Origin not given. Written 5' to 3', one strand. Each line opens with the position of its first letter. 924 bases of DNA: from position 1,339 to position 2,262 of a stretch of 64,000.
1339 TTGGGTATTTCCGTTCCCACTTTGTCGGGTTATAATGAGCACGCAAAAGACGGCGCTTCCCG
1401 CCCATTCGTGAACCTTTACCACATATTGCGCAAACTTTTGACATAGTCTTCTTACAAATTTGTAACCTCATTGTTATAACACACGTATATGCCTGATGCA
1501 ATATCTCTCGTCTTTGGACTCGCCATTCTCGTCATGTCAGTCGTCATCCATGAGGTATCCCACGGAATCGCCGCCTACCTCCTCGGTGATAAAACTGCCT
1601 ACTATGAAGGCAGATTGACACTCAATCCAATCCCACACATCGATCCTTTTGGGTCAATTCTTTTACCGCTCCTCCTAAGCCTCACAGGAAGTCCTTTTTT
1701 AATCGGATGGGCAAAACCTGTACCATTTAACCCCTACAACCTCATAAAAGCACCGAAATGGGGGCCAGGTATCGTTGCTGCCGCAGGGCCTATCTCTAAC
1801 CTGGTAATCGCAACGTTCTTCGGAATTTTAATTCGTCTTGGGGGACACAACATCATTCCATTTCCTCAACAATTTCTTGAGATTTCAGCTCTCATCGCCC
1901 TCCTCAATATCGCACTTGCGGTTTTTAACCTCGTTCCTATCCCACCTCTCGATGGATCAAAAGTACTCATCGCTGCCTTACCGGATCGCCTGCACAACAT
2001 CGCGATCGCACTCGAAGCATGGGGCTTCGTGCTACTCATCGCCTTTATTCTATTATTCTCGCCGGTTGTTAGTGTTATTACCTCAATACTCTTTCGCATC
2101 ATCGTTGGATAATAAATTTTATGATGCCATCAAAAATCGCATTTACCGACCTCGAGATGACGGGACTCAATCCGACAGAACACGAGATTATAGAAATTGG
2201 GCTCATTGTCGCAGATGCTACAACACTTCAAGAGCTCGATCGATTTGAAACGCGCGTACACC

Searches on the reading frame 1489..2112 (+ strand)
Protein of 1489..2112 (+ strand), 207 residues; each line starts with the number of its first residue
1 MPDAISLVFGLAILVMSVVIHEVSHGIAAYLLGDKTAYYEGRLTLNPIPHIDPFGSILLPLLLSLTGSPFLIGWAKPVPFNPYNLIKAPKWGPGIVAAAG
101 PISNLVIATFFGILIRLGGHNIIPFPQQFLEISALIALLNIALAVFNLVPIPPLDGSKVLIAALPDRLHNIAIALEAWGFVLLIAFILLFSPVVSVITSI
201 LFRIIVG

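Call 35: find_encoding_contigs(protein=window:1489-2112:+, flank=10000, max_places=1)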
Protein window:1489-2112:+ (207 aa): 4 contigs read that carry it; 1 place shown.
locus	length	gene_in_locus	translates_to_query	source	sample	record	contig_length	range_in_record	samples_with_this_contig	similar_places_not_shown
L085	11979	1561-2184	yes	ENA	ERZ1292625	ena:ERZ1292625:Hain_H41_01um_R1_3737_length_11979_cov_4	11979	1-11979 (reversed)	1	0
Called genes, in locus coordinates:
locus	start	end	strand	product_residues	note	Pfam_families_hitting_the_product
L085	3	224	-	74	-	?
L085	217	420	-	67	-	PF01381:HTH_3, PF12844:HTH_19, PF13560:HTH_31 (weak)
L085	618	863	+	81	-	-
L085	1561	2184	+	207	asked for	PF02163:Peptidase_M50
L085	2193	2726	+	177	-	PF00929:RNase_T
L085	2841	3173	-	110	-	-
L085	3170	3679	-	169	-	PF10741:T2SSM_b (weak)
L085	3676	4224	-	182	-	-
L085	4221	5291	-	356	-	PF11104:PilM_2, PF06723:MreB_Mbl (faint), PF14450:FtsA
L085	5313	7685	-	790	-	-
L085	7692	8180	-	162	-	-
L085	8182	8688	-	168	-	-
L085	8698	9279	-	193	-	-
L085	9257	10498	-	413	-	PF28597:T2SSF_N (weak), PF00482:T2SSF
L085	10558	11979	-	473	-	?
